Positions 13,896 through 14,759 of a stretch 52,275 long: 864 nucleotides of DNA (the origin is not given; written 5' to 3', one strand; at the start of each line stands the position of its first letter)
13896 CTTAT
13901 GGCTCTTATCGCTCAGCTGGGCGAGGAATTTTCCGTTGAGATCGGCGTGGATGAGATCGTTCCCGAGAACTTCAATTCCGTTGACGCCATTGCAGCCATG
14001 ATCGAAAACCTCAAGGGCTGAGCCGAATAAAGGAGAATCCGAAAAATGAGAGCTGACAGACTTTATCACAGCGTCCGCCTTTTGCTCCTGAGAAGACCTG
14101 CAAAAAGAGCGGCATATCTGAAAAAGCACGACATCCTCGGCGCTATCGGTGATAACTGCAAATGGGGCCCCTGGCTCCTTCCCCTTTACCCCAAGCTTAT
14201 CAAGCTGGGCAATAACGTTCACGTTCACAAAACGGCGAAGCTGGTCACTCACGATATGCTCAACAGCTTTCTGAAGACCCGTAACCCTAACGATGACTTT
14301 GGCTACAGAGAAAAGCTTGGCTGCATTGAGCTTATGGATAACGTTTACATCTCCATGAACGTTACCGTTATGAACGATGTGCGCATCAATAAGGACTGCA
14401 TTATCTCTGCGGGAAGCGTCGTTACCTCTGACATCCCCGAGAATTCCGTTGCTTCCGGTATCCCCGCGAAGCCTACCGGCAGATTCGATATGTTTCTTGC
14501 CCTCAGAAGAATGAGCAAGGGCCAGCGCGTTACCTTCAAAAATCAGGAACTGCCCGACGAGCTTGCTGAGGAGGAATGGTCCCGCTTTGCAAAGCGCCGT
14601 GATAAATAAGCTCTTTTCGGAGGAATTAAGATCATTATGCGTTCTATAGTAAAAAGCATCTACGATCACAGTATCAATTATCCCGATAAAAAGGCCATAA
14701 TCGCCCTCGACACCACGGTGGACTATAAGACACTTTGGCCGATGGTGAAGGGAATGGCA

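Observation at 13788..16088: DltC/DltA-like carrier module wired to a hexapeptide acyltransferase, with no DltB/DltD, inside a Wzx/Wzy glycan operon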

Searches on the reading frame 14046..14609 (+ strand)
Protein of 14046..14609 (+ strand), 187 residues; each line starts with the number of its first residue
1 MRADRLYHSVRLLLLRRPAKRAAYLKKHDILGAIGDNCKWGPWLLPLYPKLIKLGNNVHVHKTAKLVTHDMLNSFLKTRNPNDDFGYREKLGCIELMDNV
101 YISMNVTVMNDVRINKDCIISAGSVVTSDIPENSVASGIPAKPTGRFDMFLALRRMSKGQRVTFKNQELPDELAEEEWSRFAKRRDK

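Call 4: search_protein_families(library=pfam, proteins=[window:14046-14609:+], max_evalue=0.01)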
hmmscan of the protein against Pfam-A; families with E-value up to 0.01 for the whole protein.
window:14046-14609:+ (187 aa): 1 family
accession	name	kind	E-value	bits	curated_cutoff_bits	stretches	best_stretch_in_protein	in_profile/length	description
PF00132.30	Hexapep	-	2.5e-09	36.9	27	1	96-127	4-35/36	Bacterial transferase hexapeptide (six repeats)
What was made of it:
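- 14046..14609 (+): LbH acyltransferase (187 aa); invariant His69-Asp70. PF00132 (call 4).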

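Call 5: search_protein_families(library=ncbifam, proteins=[window:14046-14609:+], max_evalue=0.01)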
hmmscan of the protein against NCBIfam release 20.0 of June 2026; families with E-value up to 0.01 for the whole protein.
window:14046-14609:+ (187 aa): 37 families (the best 25 are shown)
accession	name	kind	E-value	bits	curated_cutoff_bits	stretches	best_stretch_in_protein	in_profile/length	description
TIGR03570.1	NeuD_NnaD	subfamily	3.1e-12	46.5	160.8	1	92-142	152-202/202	NeuD/PglB/VioB family sugar acetyltransferase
NF007240.0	PRK09677.1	equivalog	1.1e-10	41.4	243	1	93-143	130-180/192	putative lipopolysaccharide biosynthesis O-acetyl transferase WbbJ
NF041874.1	EPS_EpsC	equivalog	1.2e-09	38.1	150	1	96-143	116-163/168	serine O-acetyltransferase EpsC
TIGR03532.1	DapD_Ac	equivalog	1.3e-09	38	231.75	1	94-143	161-210/231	2,3,4,5-tetrahydropyridine-2,6-dicarboxylate N-acetyltransferase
NF058585.1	HptprglPActTf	PfamEq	7e-09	35.5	300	1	47-142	73-155/172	heptaprenylglyceryl phosphate O-acetyltransferase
NF007076.0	PRK09527.1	equivalog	1.9e-08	34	347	1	94-142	132-180/203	galactoside O-acetyltransferase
NF007797.0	PRK10502.1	subfamily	2.8e-08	33.6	192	1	91-144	123-176/183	WcaF family extracellular polysaccharide biosynthesis acetyltransferase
NF000311.1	Vat_ABCDEFH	equivalog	7.8e-08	32.1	300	1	92-143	109-160/201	Vat family streptogramin A O-acetyltransferase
NF000147.1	stregram_VatF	exception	4.4e-07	29.6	400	1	61-142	88-169/221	streptogramin A O-acetyltransferase Vat(F)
NF010937.0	PRK14357.1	equivalog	4.9e-07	29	658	1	96-137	386-427/448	bifunctional UDP-N-acetylglucosamine diphosphorylase/glucosamine-1-phosphate N-acetyltransferase GlmU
TIGR03308.1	phn_thr-fam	hypoth_equivalog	5.8e-07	29.5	201.65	1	74-153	89-169/204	phosphonate metabolim protein, transferase hexapeptide repeat family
TIGR01172.1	cysE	equivalog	9.5e-07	29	210.65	1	96-142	116-162/162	serine O-acetyltransferase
NF000097.1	stregram_VatC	exception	1.7e-06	28.1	425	1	75-142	103-167/212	streptogramin A O-acetyltransferase Vat(C)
NF002060.0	PRK00892.1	subfamily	2.2e-06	27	207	1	92-155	262-326/345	UDP-3-O-(3-hydroxymyristoyl)glucosamine N-acyltransferase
TIGR02353.1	NRPS_term_dom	equivalog_domain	3.9e-06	25.5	423.1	1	31-162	111-231/695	Pls/PosA family non-ribosomal peptide synthetase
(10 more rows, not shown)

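Call 7: search_solved_structures(query=window:14046-14609:+, max_evalue=0.01, show_alignments=2)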
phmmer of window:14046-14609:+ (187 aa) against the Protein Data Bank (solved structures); distinct sequences matched with E-value up to 0.01: 56.
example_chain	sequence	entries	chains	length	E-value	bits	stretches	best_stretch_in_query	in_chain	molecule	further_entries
4dcl_A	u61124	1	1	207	8.9e-08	35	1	82-151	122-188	Putative acetyltransferase SACOL2570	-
4egg_A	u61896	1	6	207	9.2e-08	35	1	82-151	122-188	Putative acetyltransferase SACOL2570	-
3ftt_A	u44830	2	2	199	9.5e-08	34.9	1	82-151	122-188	Putative acetyltransferase SACOL2570 | Galactoside O-acetyltransferase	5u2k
3v4e_A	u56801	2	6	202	9.9e-08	34.9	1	82-151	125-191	Galactoside O-acetyltransferase | Putative acetyltransferase SACOL2570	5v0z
3r8y_A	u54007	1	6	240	1.2e-07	34.5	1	96-148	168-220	2,3,4,5-tetrahydropyridine-2,6-dicarboxylate N-acetyltransferase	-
3fs8_A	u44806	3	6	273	2.9e-07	33.3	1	34-143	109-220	QdtC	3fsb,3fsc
3cj8_A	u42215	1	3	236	7.8e-07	31.9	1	96-148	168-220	2,3,4,5-tetrahydropyridine-2,6-dicarboxylate N-acetyltransferase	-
6wye_A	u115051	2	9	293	1.1e-06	31.4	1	96-146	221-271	Serine acetyltransferase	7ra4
3srt_A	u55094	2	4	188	1.6e-06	31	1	52-143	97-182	Maltose O-acetyltransferase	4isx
4n27_A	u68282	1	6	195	2.4e-06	30.4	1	75-149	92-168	Bacterial transferase hexapeptide repeat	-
1kqa_A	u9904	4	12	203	3e-06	30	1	95-142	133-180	GALACTOSIDE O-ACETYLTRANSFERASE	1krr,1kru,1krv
7ar9_y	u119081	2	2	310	3.5e-06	29.8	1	53-173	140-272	CA2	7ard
9gva_AAA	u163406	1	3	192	1.7e-05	27.6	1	52-148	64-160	Hexapeptide transferase family protein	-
3jqy_B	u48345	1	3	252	2.9e-05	26.8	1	97-146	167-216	Polysialic acid O-acetyltransferase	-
7ar7_y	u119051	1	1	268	3.2e-05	26.7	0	85-143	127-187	Gamma carbonic anhydrase 2, mitochondrial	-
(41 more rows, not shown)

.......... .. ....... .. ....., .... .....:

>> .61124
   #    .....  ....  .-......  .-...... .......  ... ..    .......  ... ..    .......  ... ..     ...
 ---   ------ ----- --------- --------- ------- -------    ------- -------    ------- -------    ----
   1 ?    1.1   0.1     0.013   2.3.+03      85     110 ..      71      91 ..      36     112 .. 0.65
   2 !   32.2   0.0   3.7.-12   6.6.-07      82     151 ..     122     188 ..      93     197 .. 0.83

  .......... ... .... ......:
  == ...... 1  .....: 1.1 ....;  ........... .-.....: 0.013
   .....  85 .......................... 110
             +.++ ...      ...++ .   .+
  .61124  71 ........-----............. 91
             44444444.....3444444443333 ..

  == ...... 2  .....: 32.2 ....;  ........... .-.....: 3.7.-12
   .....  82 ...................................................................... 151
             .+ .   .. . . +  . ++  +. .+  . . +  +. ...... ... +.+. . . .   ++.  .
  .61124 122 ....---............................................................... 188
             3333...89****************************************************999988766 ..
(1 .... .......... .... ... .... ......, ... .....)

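Call 9: find_related_loci(query=window:14046-14609:+, collection=genome_contigs, flank=10000)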
Query window:14046-14609:+ (187 aa) in genome_contigs; peptide patterns used: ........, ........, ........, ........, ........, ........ (x = any residue, [..] = any of these).
142 stretches matched a pattern; 19 encode a relative of the query (tblastn E <= 1e-3); 19 distinct loci.
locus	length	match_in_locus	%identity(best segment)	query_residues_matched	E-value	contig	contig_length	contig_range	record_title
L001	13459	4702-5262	82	1-187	5e-107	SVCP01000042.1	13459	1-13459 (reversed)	MAG: Anaerofustis stercorihominis isolate SIG257 NODE_77769_length_13459_cov_1.368812, whole genome shotgun sequence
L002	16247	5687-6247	82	1-187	1e-105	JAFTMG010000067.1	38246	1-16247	MAG: Clostridia bacterium isolate RGIG3947 Roe_deer_Cecum-3__c263064, whole genome shotgun sequence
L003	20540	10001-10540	84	7-186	6e-105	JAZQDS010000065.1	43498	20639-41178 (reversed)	MAG: Eubacteriales bacterium isolate T1900044636_TS20190102.MAGScoT_cleanbin_000019 SGB_1149_k141_568378, whole genome s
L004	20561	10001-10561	80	1-187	1e-104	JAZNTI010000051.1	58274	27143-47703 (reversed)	MAG: Faecousia sp. isolate T1900044803_TS20190269.MAGScoT_cleanbin_000028 SGB_2733_k141_65767, whole genome shotgun sequ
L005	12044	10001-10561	78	1-187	2e-100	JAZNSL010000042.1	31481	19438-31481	MAG: Acutalibacteraceae bacterium isolate T1900044809_TS20190275.MAGScoT_cleanbin_000020 SGB_2773_k141_498345, whole gen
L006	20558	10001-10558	77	1-186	8e-99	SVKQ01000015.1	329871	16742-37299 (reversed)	MAG: Oscillospiraceae bacterium isolate SIG465 k141_658243, whole genome shotgun sequence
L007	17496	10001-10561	78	1-187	5e-98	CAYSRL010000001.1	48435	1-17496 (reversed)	MAG TPA_asm: uncultured Ruminococcus sp. isolate SRP315200_co2_280 genome assembly, contig: NODE_270_length_48435_cov_10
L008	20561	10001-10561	75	1-187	1e-97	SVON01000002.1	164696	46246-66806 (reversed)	MAG: Oscillospiraceae bacterium isolate SIG566 NODE_334_length_164696_cov_2.962460, whole genome shotgun sequence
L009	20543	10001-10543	79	1-181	2e-96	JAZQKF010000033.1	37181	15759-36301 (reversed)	MAG: Acutalibacteraceae bacterium isolate T1900044615_TS20190081.MAGScoT_cleanbin_000055 SGB_841_k141_2057834, whole gen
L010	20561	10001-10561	79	1-187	3e-96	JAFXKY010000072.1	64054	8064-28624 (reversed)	MAG: Eubacteriaceae bacterium isolate RGIG6509 Sheep_Rectum.Co__c3212068, whole genome shotgun sequence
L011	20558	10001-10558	73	1-186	4e-94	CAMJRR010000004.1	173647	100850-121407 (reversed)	MAG: uncultured Bacteroidales bacterium isolate SRR12081298_bin.67_metaWRAP_v1.3_MAG genome assembly, contig: ERZ1228977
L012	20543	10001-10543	73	1-181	3e-88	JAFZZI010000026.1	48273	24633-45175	MAG: Bacteroidaceae bacterium isolate RGIG8235 Water_buffalos_Rumen-5__c2003976, whole genome shotgun sequence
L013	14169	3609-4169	69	1-187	4e-88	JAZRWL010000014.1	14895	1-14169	MAG: Lachnospiraceae bacterium isolate T1900044951_TA20190004.MAGScoT_cleanbin_000145 SGB_3680_k141_2138241, whole genom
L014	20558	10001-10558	68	1-186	8e-87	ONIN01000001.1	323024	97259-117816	uncultured Clostridiales bacterium isolate RUG342 genome assembly, contig: scaffold_6, whole genome shotgun sequence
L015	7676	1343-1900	67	1-186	8e-86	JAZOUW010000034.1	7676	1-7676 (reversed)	MAG: Faecousia sp. isolate T1900045530_YK20190224.MAGScoT_cleanbin_000021 SGB_7723_k141_617224, whole genome shotgun seq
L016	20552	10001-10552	68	1-184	4e-86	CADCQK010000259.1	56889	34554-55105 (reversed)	MAG: Ruminococcaceae bacterium isolate RUG14881 genome assembly, contig: RUG14881_asm_259, whole genome shotgun sequence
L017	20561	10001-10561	56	1-187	7e-70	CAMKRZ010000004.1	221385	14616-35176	MAG: uncultured Lachnoclostridium sp. isolate SRR12081299_bin.56_metaWRAP_v1.3_MAG genome assembly, contig: ERZ12289776.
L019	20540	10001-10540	38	5-186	1e-37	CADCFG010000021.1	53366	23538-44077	MAG: uncultured Clostridiales bacterium isolate RUG14601 genome assembly, contig: RUG14601_asm_21, whole genome shotgun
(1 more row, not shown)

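Call 16: find_homologous_proteins(query=window:14046-14609:+, max_evalue=0.00001)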
Query window:14046-14609:+ (187 aa): 480 proteins with E <= 0.00001 among 997 candidates; the best 120 are listed.
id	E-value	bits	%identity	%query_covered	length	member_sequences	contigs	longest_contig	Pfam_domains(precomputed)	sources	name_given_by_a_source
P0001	1.3e-122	424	100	100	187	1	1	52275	PF00132.31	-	-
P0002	8.1e-110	382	88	100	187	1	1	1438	PF00132.31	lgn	-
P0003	8.2e-110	382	88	100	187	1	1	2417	PF00132.31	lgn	-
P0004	1.1e-109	382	88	100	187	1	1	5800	PF00132.31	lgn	-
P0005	1.3e-107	375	87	100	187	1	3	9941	PF00132.31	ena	-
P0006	1.3e-107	375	86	100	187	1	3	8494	PF00132.31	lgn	-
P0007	1.9e-107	375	87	100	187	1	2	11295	PF00132.31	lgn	-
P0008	2.7e-106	371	86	100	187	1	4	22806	PF00132.31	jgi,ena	-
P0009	1.3e-105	369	86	100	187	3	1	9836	PF00132.31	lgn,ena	-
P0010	1.3e-104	365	84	100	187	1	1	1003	PF00132.31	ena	-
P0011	2.2e-104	365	83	100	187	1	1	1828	PF00132.31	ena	-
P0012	4.3e-104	364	84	100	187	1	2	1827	PF00132.31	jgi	-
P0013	2.1e-103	361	85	100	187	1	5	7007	PF00132.31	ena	-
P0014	1.8e-102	358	83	99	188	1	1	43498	PF00132.31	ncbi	-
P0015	2.6e-101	355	83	97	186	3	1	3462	PF00132.31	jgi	-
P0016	7.3e-101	353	82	100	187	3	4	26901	PF00132.31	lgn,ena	-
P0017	1.4e-100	352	81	100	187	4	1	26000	PF00132.31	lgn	-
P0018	5.0e-100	350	80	100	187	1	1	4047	PF00132.31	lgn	-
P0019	7.7e-100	350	80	100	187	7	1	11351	PF00132.31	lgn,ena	-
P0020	1.1e-99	349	80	100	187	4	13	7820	PF00132.31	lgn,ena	-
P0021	2.1e-99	348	80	100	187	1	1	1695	PF00132.31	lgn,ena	-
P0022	8.2e-99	347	81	100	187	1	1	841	PF00132.31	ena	-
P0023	8.3e-99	346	81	100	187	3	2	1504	PF00132.31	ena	-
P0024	9.6e-99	346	78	100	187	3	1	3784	PF00132.31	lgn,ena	-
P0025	1.0e-98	346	81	97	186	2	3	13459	PF00132.31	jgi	-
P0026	1.4e-98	346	82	97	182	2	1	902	PF00132.31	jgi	jgi:acetyltransferase-like isoleucine patch superfamily enzyme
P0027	1.4e-98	346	80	100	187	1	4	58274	PF00132.31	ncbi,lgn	-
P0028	1.6e-98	346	82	97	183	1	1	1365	PF00132.31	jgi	jgi:acetyltransferase-like isoleucine patch superfamily enzyme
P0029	2.3e-98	345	80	99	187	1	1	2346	PF00132.31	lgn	-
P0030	2.5e-98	345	80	100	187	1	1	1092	PF00132.31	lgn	-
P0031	4.4e-98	344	81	100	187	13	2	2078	PF00132.31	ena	-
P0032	4.5e-98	344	79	100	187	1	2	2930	PF00132.31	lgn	-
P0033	5.6e-98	344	78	99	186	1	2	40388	PF00132.31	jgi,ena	jgi:acetyltransferase-like isoleucine patch superfamily enzyme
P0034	6.4e-98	344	82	97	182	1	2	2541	PF00132.31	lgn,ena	-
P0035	1.3e-97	343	81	98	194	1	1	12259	PF00132.31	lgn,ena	-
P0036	1.9e-97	342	80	99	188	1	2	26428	PF00132.31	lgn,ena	-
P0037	1.9e-97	342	79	100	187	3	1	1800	PF00132.31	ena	-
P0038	2.3e-97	342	79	100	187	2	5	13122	PF00132.31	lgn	-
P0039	4.6e-97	341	79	99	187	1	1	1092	PF00132.31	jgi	-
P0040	4.9e-97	341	80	97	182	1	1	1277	PF00132.31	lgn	-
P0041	1.8e-96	339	79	100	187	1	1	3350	PF00132.31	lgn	-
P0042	3.6e-96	338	78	99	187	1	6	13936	PF00132.31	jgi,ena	-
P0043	3.6e-96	338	79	99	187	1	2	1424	PF00132.31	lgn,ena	-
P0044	4.8e-96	337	78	100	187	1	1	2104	PF00132.31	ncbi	-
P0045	5.9e-96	337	78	100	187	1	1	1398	PF00132.31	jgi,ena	-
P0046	9.3e-96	337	79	100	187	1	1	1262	PF00132.31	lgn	-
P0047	1.1e-95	336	78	100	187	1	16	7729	PF00132.31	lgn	-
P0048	1.3e-95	336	79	100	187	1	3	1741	PF00132.31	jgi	-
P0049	1.3e-95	336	76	100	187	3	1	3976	PF00132.31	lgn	-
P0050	1.4e-95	336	77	99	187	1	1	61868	PF00132.31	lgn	-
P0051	1.6e-95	336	78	100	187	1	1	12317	PF00132.31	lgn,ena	-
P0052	1.6e-95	336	78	100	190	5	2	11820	PF00132.31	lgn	-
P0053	2.0e-95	335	76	99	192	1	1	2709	PF00132.31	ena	-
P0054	3.2e-95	335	79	99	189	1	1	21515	PF00132.31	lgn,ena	-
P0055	6.7e-95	334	78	99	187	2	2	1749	PF00132.31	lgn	-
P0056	7.8e-95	334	76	100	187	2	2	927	PF00132.31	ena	-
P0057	8.3e-95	333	76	100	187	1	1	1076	PF00132.31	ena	-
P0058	1.6e-94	333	77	100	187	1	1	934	PF00132.31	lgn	-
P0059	3.0e-94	332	76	100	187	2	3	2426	PF00132.31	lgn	-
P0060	3.1e-94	332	78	100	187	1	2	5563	PF00132.31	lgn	-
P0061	4.2e-94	331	76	100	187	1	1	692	PF00132.31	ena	-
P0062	5.2e-94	331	77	100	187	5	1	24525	PF00132.31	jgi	-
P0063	6.6e-94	331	76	99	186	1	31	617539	PF00132.31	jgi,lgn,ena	-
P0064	7.9e-94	330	76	100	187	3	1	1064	PF00132.31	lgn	-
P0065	8.9e-94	330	75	99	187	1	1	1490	PF00132.31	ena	-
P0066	1.6e-93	329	77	99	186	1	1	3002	PF00132.31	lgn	-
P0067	1.6e-93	329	78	99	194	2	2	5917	PF00132.31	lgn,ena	-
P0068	1.8e-93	329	77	100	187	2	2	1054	PF00132.31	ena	-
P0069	1.9e-93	329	76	100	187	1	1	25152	PF00132.31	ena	-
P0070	2.1e-93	329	78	98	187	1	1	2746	PF00132.31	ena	-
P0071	2.5e-93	329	77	99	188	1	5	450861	PF00132.31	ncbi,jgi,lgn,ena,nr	ncbi:MAG: acyltransferase [Ruminococcaceae bacterium]|jgi:acetyltransferase-like isoleucine patch su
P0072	3.4e-93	328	78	98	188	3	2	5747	PF00132.31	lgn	-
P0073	4.6e-93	328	75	99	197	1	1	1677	PF00132.31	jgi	-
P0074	5.7e-93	327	76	100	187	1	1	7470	PF00132.31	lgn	-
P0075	7.2e-93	327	73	99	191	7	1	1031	PF00132.31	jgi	jgi:acetyltransferase-like isoleucine patch superfamily enzyme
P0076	7.3e-93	327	77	98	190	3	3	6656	PF00132.31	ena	-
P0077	7.4e-93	327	77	99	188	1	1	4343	PF00132.31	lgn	-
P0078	8.4e-93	327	76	99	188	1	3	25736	PF00132.31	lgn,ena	-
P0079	1.1e-92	326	76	99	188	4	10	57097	PF00132.31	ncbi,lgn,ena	-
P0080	1.2e-92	326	75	100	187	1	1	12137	PF00132.31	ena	-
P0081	1.5e-92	326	76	100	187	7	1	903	PF00132.31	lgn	-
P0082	2.1e-92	326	78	100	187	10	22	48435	PF00132.31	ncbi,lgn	-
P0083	2.6e-92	325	77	99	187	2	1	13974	PF00132.31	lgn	-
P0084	6.8e-92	324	76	99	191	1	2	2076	PF00132.31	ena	-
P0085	9.7e-92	323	76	100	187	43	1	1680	PF00132.31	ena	-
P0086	1.1e-91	323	76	100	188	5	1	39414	PF00132.31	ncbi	-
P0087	1.5e-91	323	77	99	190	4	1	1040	PF00132.31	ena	-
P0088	1.6e-91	323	77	97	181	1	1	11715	PF00132.31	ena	-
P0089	1.8e-91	323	78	99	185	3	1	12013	PF00132.31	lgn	-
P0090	4.0e-91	321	75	99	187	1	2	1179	PF00132.31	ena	-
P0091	4.5e-91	321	75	99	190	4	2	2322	PF00132.31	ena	-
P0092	4.5e-91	321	75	99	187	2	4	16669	PF00132.31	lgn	-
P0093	4.7e-91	321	74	100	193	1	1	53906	PF00132.31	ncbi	-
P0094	5.6e-91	321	75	99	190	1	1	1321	PF00132.31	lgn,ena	-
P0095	6.0e-91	321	74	99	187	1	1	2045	PF00132.31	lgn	-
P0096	7.2e-91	321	76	99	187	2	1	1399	PF00132.31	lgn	-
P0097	9.3e-91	320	75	100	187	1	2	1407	PF00132.31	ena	-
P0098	1.1e-90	320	71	100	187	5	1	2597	PF00132.31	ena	-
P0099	1.4e-90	320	72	99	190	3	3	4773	PF00132.31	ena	-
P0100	1.9e-90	319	74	99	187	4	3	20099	PF00132.31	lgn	-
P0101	5.6e-90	318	73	99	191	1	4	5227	PF00132.31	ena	-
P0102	7.1e-90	317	70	99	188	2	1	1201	PF00132.31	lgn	-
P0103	8.9e-90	317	73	100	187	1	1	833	PF00132.31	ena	-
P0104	9.8e-90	317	73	99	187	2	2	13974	PF00132.31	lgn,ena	-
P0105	9.9e-90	317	75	100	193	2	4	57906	PF00132.31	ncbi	-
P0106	1.2e-89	317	74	100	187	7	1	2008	PF00132.31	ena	-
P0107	1.4e-89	316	74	98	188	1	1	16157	PF00132.31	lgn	-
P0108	1.7e-89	316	70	99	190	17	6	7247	PF00132.31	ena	-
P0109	1.8e-89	316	72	98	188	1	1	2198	PF00132.31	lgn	-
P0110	2.1e-89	316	73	99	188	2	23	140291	PF00132.31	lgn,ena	-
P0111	4.9e-89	315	73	99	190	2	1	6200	PF00132.31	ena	-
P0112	5.8e-89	314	76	98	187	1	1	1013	PF00132.31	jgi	-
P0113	7.3e-89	314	74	100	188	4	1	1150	PF00132.31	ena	-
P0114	8.5e-89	314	75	98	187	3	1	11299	PF00132.31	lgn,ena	-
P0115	1.3e-88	313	83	86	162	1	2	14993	PF00132.31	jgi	-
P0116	1.8e-88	313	70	99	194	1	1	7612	PF00132.31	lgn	-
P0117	2.4e-88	312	74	99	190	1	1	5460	PF14602.13,PF00132.31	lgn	-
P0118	4.1e-88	312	74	99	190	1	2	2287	PF00132.31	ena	-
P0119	4.6e-88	311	72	99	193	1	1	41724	PF00132.31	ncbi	-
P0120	6.2e-88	311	73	99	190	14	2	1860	PF00132.31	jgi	-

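Call 19: search_protein_families(library=pfam, proteins=[L011:2655-3701:+, L011:3729-4874:+, L011:4926-5867:+, L011:5873-7216:+, L011:7221-8351:+, L011:8355-8861:+, L011:8854-9699:+, L011:12059-12907:+, L011:14779-15897:+, L011:520-1821:+], max_evalue=0.001)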
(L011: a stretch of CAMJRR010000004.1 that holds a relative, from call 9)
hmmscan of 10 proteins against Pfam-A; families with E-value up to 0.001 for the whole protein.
L011:2655-3701:+ (348 aa): 0 families

L011:3729-4874:+ (381 aa): 1 family
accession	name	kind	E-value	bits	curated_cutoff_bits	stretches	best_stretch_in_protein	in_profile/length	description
PF15617.12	C-C_Bond_Lyase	-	7.5e-107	357.6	28.4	1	27-365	2-320/320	C-C_Bond_Lyase of the TIM-Barrel fold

L011:4926-5867:+ (313 aa): 1 family
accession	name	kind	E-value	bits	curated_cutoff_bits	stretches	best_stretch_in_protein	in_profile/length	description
PF00248.27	Aldo_ket_red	-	1e-54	186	24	1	2-300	1-291/291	Aldo/keto reductase family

L011:5873-7216:+ (447 aa): 2 families
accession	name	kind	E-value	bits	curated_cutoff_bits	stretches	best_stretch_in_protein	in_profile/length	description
PF03972.19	MmgE_PrpD_N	-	1.6e-41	142.5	32.1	1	16-245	12-240/244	MmgE/PrpD N-terminal domain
PF19305.4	MmgE_PrpD_C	-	5.4e-39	134.2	32.1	1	267-417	1-153/173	MmgE/PrpD C-terminal domain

L011:7221-8351:+ (376 aa): 2 families
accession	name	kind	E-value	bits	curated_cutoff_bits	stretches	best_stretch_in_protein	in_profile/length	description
PF02775.26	TPP_enzyme_C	-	4.6e-17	62.6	21.9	1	207-346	3-151/151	Thiamine pyrophosphate enzyme, C-terminal TPP binding domain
PF02776.23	TPP_enzyme_N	-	1.3e-15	57.6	26.8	1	7-114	7-111/119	Thiamine pyrophosphate enzyme, N-terminal TPP binding domain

L011:8355-8861:+ (168 aa): 1 family
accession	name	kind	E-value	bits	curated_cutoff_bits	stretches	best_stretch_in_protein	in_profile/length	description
PF05683.17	Fumerase_C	-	8.9e-21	74.6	22.2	1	2-167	29-202/205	Fumarase C-terminus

L011:8854-9699:+ (281 aa): 1 family
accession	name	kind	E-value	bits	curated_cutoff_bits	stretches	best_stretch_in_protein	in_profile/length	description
PF05681.19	Fumerase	-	1.1e-46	159.8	25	1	6-279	2-269/270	Fumarate hydratase (Fumerase)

L011:12059-12907:+ (282 aa): 0 families

L011:14779-15897:+ (372 aa): 6 families
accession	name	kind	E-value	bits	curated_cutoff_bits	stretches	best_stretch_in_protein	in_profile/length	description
PF13535.11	ATP-grasp_4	-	8.5e-25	87.7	27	1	135-278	1-157/160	ATP-grasp domain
PF02655.19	ATP-grasp_3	-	1.7e-15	57.9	23.2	1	104-275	2-159/160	ATP-grasp domain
PF02786.22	CPSase_L_D2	-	1e-14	55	19.8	1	120-302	22-206/211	Carbamoyl-phosphate synthase L chain, ATP binding domain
PF07478.18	Dala_Dala_lig_C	-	1.7e-13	51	24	1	124-269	26-172/204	D-ala D-ala ligase C-terminus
PF01071.24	GARS_A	-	3.4e-07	30.7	27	1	105-274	2-190/194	Phosphoribosylglycinamide synthetase, ATP-grasp (A) domain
PF15632.11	ATPgrasp_Ter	-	0.00028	21.1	29.1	1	175-305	3-118/131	ATP-grasp in the biosynthetic pathway with Ter operon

L011:520-1821:+ (433 aa): 5 families
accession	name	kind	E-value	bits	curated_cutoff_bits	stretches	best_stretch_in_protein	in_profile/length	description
PF13175.12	AAA_15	-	2.1e-20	74.2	32.1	1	1-416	1-374/374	AAA ATPase domain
PF13304.12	AAA_21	-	6.5e-16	59.7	27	1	299-416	175-303/304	AAA domain, putative AbiEii toxin, Type IV TA system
PF00005.33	ABC_tran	-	2.5e-05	25.3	25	0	18-49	3-34/137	ABC transporter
PF18822.6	CdvA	-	9.5e-05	22.8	30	1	210-267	37-94/123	CdvA-like coiled-coil domain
PF02463.25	SMC_N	-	0.00033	20.6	40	0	221-424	78-208/220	RecF/RecN/SMC N terminal domain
